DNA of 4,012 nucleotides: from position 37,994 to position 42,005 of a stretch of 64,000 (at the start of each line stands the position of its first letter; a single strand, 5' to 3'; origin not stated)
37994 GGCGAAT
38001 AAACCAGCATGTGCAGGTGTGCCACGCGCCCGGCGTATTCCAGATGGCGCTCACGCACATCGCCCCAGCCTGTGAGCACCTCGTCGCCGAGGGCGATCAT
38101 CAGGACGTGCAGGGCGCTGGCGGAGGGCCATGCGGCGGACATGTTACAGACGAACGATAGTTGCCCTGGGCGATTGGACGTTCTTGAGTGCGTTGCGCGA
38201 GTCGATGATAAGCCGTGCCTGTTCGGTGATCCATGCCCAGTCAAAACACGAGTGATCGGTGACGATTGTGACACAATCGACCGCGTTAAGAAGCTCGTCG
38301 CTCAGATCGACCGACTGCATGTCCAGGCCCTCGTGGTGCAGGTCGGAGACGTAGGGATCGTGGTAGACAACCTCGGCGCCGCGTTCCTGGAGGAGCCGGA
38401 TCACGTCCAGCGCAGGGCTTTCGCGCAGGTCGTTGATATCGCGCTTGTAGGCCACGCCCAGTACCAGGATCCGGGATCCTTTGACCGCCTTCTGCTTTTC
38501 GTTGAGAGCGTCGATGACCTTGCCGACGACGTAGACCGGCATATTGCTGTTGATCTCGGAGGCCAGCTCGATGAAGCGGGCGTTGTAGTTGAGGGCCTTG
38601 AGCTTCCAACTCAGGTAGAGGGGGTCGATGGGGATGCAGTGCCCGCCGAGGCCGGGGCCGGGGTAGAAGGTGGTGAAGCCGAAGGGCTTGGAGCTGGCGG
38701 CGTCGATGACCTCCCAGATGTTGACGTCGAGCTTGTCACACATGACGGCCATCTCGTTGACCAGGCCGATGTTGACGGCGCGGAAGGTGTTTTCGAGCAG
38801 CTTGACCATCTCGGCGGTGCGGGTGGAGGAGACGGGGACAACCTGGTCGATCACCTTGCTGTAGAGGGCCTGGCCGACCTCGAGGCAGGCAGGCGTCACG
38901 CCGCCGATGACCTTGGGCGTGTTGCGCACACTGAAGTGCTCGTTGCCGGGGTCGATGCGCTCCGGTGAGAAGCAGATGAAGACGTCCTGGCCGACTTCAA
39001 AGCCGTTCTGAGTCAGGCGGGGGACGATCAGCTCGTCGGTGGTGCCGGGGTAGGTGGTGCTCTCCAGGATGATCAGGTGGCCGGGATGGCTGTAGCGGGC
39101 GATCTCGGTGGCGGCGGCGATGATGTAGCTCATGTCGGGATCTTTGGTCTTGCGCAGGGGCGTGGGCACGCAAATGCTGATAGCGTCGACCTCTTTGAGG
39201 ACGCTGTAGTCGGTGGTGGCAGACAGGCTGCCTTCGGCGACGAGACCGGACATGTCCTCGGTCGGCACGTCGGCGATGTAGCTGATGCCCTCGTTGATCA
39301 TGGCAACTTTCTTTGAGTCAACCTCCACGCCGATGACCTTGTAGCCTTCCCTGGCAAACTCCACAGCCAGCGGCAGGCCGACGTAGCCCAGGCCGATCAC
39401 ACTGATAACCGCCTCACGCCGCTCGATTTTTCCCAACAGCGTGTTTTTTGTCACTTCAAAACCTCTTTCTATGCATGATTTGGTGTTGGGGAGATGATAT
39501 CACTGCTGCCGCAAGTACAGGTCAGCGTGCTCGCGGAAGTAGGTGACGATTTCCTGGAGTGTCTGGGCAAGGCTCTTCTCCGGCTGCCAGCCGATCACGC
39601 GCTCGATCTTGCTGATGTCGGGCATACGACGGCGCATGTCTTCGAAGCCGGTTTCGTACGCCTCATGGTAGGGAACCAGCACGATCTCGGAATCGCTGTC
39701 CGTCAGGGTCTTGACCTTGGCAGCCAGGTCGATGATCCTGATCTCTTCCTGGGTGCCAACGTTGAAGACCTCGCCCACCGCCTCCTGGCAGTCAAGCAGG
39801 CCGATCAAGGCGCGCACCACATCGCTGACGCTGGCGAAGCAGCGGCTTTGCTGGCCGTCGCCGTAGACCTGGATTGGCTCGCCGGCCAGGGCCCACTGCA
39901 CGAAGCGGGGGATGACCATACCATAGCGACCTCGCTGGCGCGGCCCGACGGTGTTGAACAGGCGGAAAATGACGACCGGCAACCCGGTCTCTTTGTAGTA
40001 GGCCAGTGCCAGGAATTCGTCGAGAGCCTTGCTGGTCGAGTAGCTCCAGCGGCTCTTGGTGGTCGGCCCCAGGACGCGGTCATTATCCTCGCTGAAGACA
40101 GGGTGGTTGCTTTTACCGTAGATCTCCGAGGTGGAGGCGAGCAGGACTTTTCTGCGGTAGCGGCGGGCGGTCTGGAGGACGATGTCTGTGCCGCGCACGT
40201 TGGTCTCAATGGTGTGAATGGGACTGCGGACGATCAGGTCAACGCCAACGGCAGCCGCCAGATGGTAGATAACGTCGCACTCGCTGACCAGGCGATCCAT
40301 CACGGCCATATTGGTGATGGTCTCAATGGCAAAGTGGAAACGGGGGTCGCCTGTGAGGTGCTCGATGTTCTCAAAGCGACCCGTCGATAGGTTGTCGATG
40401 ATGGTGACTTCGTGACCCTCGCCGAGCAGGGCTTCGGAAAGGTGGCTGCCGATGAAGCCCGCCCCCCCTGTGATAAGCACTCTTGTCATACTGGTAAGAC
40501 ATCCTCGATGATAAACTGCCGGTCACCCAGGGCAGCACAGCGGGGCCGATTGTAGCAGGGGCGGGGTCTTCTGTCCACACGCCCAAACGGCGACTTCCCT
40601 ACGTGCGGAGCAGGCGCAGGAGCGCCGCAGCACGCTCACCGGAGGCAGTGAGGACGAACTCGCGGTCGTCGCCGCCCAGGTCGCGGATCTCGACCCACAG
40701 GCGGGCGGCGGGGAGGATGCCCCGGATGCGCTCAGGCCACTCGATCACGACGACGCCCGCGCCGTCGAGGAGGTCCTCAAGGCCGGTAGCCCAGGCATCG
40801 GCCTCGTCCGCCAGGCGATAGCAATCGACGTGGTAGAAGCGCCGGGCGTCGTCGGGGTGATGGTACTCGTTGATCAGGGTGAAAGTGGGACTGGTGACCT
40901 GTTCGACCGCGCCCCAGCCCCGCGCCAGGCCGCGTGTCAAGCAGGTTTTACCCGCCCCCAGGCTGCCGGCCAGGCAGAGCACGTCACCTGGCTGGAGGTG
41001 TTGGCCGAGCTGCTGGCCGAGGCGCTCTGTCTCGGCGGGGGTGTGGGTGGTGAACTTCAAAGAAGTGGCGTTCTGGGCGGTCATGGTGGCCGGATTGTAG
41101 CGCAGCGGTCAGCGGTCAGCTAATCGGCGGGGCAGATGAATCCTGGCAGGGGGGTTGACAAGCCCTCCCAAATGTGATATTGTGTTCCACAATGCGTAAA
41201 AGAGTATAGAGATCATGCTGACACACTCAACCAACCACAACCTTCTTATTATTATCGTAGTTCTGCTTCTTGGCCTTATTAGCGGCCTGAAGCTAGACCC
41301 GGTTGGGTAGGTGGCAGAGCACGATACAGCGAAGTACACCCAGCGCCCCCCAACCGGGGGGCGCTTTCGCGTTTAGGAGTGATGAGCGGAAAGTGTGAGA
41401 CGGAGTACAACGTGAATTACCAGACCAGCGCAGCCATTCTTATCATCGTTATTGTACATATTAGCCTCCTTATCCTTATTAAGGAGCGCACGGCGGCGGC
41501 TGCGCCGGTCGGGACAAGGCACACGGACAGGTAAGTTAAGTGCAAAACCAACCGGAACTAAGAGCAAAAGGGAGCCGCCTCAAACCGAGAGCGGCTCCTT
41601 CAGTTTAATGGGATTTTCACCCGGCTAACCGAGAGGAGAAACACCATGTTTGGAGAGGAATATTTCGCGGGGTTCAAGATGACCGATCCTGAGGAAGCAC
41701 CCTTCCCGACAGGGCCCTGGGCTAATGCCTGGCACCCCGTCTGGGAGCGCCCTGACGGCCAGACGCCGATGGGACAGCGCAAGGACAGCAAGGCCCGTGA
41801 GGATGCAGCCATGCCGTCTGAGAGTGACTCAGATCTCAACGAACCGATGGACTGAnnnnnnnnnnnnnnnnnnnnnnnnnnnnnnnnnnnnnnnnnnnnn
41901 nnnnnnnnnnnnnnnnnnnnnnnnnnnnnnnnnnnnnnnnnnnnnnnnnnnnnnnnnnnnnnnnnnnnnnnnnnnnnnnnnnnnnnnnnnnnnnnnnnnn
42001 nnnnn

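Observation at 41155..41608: Two tandem Ile/Leu/Val-rich leader peptides, each with its own terminator, upstream of a 9-gene ilv-leu-cimA operon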

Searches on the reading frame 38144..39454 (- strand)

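Call 73: search_protein_families(library=ncbifam, proteins=[window:38144-39454:-], max_evalue=1e-10)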
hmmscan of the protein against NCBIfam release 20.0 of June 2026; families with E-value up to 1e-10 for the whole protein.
window:38144-39454:- (436 aa): 7 families
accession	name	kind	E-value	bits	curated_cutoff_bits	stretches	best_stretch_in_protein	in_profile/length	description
TIGR03026.1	NDP-sugDHase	subfamily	3e-136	454.5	189.8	1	17-421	3-413/413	nucleotide sugar dehydrogenase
NF040825.1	UDPMaNacDH_Arch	equivalog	8.2e-86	288.5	750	1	17-425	3-403/418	UDP-N-acetyl-D-mannosamine dehydrogenase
NF008286.0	PRK11064.1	equivalog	2.3e-85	286.7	459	1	16-419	5-415/420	UDP-N-acetyl-D-mannosamine dehydrogenase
NF011729.0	PRK15182.1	equivalog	4.3e-67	226.7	592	1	14-370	6-358/425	Vi polysaccharide biosynthesis UDP-N-acetylglucosamine C-6 dehydrogenase TviB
NF041297.1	UDPGDh_AglM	equivalog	8e-62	209.5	670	1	17-423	3-417/429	UDP-glucose 6-dehydrogenase AglM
NF047673.2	TeichurnBiosyTuaD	equivalog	7.3e-47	160.5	700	1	17-422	4-413/439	UDP-glucose 6-dehydrogenase TuaD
NF011631.0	PRK15057.1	equivalog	9.5e-14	51.3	757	1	17-369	3-339/388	UDP-glucose 6-dehydrogenase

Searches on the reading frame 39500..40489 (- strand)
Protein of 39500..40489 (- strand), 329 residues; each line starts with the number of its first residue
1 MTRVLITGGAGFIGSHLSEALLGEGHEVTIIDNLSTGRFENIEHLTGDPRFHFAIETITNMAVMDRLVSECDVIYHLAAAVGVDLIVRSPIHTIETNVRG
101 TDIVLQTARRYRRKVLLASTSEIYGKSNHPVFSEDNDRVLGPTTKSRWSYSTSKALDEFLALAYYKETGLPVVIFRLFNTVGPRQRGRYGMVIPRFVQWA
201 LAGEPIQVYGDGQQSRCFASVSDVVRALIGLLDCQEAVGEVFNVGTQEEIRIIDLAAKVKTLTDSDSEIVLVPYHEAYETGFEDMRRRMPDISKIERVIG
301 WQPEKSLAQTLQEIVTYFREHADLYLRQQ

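Call 73: search_protein_families(library=ncbifam, proteins=[window:39500-40489:-], max_evalue=1e-10)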
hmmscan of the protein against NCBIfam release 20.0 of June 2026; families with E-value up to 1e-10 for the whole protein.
window:39500-40489:- (329 aa): 20 families
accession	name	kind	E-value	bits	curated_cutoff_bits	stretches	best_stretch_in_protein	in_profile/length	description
TIGR04180.1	EDH_00030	hypoth_equivalog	6.9e-52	176.4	475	1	4-304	1-295/297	NAD-dependent 4,6-dehydratase LegB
TIGR01181.1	dTDP_gluc_dehyt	equivalog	4.1e-51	174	365.1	1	3-323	1-316/321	dTDP-glucose 4,6-dehydratase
NF008872.0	PRK11908.1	equivalog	1.5e-49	168.9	294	1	1-322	1-339/349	bifunctional UDP-4-keto-pentose/UDP-xylose synthase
NF005998.1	PRK08125.1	equivalog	1.2e-45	156.1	777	1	2-318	316-649/649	bifunctional UDP-4-amino-4-deoxy-L-arabinose formyltransferase/UDP-glucuronic acid oxidase ArnA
NF007490.0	PRK10084.1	subfamily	3.5e-36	124.9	649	1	3-320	2-336/361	dTDP-glucose 4,6-dehydratase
NF007582.0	PRK10217.1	equivalog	4.5e-35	121.4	698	1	1-318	1-331/355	dTDP-glucose 4,6-dehydratase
TIGR01179.1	galE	equivalog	3.5e-34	118.1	262.3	1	3-316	1-323/332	UDP-glucose 4-epimerase GalE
TIGR02197.1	heptose_epim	equivalog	1.9e-25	89.7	274.6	1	4-284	1-281/316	ADP-glyceromanno-heptose 6-epimerase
NF011728.1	PRK15181.1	equivalog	8.8e-25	87.4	760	1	3-325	17-345/348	Vi polysaccharide biosynthesis UDP-N-acetylglucosaminuronic acid C-4 epimerase TviC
TIGR03466.1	HpnA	hypoth_equivalog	7.1e-19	67.9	367.65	1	3-281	2-264/327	hopanoid-associated sugar epimerase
NF007956.0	PRK10675.1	subfamily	7.5e-18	64.7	394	1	3-190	2-190/338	UDP-glucose 4-epimerase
TIGR02622.1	CDP_4_6_dhtase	equivalog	8.4e-17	61.3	278.45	1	2-320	5-332/352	CDP-glucose 4,6-dehydratase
NF041015.1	UDPsulfquin_syn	equivalog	1.5e-16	60.4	575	0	189-318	235-363/384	UDP-sulfoquinovose synthase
NF038078.1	NRPS_MxcG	equivalog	1.5e-15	55.6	2300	1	62-261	1161-1353/1442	myxochelin non-ribosomal peptide synthetase MxcG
NF043036.1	ErythonDh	equivalog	2.4e-15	56.6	325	1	3-166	2-165/321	D-erythronate dehydrogenase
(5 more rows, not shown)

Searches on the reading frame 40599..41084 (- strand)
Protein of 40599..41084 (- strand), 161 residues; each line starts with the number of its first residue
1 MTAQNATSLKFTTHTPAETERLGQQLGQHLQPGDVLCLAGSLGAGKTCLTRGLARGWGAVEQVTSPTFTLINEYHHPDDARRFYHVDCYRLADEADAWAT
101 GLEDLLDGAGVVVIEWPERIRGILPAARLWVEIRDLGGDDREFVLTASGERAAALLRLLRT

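Call 7: search_protein_families(library=ncbifam, proteins=[window:40599-41084:-])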
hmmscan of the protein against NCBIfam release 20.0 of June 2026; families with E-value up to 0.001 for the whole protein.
window:40599-41084:- (161 aa): 2 families
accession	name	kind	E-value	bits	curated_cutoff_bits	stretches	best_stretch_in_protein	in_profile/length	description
TIGR00150.1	T6A_YjeE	equivalog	1.7e-32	112.1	60.1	1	18-147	7-133/135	tRNA (adenosine(37)-N6)-threonylcarbamoyltransferase complex ATPase subunit type 1 TsaE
NF007931.0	PRK10646.1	equivalog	4.1e-23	82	246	1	18-158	13-150/153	tRNA (adenosine(37)-N6)-threonylcarbamoyltransferase complex ATPase subunit type 1 TsaE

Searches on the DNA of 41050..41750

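Call 5: search_rna_families(source=window, start=41050, end=41750, threshold=evalue, max_evalue=10, show_alignments=3)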
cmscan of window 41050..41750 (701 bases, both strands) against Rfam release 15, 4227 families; matches with E-value up to 10: 6.
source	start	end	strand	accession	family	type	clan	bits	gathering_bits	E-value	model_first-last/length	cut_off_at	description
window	41228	41337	-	RF02192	TCL6_2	Gene; lncRNA;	-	22.4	45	0.15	1-126/126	no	T-cell leukemia/lymphoma 6 conserved region 2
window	41229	41272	+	RF02846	Ref84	Gene; antisense;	-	20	52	6.8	1-87/87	no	Enterococcus sRNA 84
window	41233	41371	+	RF01859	Phe_leader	Cis-reg; leader;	-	19.5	55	1.4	1-125/125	no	Phenylalanine leader peptide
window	41568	41649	-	RF02552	RcsR1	Gene; sRNA;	-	16.7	60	1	1-96/96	no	RcsR1 sRNA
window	41536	41604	+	RF00382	DnaX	Cis-reg; frameshift_element;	-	14.4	35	1.8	1-65/65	no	DnaX ribosomal frameshifting element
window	41497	41568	-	RF03823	mir-1814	Gene; miRNA;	-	13.6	90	9.7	1-70/70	no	mir-1814 microRNA precursor family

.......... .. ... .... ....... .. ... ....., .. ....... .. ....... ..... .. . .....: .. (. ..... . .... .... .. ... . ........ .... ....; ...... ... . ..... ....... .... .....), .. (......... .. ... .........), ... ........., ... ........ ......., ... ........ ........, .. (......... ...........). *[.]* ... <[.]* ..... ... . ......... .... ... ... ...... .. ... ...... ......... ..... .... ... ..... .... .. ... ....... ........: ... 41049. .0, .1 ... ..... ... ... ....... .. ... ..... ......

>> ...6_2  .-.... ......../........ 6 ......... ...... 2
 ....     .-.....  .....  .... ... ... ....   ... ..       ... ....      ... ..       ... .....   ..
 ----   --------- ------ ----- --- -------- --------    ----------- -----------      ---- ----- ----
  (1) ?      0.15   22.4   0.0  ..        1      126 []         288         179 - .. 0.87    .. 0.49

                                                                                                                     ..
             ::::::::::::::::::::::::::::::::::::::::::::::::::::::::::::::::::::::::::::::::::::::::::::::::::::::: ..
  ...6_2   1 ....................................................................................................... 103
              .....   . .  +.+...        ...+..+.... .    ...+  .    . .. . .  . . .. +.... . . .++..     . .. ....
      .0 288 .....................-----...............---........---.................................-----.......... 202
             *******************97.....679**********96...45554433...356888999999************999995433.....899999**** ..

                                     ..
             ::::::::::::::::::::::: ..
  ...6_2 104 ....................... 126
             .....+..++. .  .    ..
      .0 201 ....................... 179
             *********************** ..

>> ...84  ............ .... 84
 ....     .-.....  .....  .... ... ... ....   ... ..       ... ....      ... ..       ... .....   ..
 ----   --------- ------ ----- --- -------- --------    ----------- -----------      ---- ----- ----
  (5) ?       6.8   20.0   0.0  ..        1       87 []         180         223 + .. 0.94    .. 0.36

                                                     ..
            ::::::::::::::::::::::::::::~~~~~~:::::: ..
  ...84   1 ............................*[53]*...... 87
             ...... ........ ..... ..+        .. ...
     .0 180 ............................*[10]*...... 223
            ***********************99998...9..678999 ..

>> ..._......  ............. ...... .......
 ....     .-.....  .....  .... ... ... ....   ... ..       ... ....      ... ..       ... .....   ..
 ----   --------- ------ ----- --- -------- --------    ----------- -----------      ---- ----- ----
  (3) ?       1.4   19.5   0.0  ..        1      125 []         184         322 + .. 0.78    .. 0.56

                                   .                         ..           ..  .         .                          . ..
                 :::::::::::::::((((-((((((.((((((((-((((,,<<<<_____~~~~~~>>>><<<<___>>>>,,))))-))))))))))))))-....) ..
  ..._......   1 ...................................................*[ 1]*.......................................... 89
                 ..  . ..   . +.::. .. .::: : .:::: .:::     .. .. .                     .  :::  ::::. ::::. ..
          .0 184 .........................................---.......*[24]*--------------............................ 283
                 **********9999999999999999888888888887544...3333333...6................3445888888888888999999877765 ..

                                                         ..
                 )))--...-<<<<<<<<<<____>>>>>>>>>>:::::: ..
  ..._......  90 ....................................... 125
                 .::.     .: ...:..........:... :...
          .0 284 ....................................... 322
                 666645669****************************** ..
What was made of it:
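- On Any curated Rfam 15 family (including the leader families, for example Phe_leader RF01859): The best sub-threshold hit was Phe_leader at 19.5 bits against 55, E = 1.4, driven by the terminator hairpin (call 5).
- Closest known: Enterobacterial ilvGMEDA. Different: Phe_leader scores only 19.5 bits against a threshold of 55 (call 5).
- Tried and rejected: A permissive scan gave only chance-level hits (call 5).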

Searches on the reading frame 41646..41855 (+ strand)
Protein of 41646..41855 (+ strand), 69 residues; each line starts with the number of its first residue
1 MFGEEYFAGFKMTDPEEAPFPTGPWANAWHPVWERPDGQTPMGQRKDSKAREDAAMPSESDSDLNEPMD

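Call 7: search_protein_families(library=ncbifam, proteins=[window:41646-41855:+])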
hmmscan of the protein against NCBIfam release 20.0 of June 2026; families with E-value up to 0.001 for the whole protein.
window:41646-41855:+ (69 aa): 0 families

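Call 17: find_related_loci(query=window:41646-41855:+, collection=metagenome_contigs, flank=2500)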
Query window:41646-41855:+ (69 aa) in metagenome_contigs; peptide patterns used: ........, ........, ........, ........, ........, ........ (x = any residue, [..] = any of these).
183 stretches matched a pattern; 6 encode a relative of the query (tblastn E <= 1e-3); 6 distinct loci.
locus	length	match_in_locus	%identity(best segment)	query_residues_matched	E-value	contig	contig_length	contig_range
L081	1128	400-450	76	20-36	8e-7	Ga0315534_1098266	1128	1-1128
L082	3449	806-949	39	4-60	1e-6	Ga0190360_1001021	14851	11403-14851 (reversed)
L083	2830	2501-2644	39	4-60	1e-6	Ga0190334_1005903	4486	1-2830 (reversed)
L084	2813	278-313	100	23-34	3e-6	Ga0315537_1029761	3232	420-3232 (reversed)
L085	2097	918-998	48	23-49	8e-6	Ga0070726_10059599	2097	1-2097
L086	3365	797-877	48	23-49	7e-6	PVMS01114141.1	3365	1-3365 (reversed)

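Call 21: find_homologous_proteins(query=window:41646-41855:+, max_evalue=0.01)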
Query window:41646-41855:+ (69 aa): 1 proteins with E <= 0.01 among 1 candidates.
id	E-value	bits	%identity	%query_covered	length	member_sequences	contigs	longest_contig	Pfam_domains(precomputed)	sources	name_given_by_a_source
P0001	4.2e-33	130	87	100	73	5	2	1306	-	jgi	jgi:hypothetical protein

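Call 22: find_encoding_contigs(protein=P0001, flank=3000, max_places=10)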
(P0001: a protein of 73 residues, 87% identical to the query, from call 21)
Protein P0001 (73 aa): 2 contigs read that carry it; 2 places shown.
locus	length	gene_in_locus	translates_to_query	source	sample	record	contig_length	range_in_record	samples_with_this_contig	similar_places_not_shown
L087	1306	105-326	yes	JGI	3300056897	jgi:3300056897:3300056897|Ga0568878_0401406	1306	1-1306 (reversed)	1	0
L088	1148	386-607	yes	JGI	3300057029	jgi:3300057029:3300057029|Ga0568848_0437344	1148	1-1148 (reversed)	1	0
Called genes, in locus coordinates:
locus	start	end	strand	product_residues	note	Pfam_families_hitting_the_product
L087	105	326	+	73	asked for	-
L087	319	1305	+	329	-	?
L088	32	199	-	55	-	-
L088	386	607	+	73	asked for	-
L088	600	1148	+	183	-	?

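Call 68: search_protein_representatives(protein=window:41646-41852:+)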
Query: 69 residues. Proteins with E-value up to 0.001 (for the whole library): 3; up to 1e-10: 0; up to 1e-30: 0. The best 3 are listed.
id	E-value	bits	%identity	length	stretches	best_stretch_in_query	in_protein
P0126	2.8e-10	56.3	53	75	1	1-58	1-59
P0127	1.6e-05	41.2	89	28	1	42-69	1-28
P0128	2.1e-04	37.6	38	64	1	1-60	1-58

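Call 76: search_protein_families(library=pfam, proteins=[window:41646-41852:+], max_evalue=1)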
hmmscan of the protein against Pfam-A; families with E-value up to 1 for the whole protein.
window:41646-41852:+ (69 aa): 0 families
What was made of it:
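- Tried and rejected: Homologues of the 69-aa ORF: one hit in the word-indexed search (call 21), three representatives in the exhaustive phmmer search (call 68), and no Pfam or NCBIfam family (calls 7, 76).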
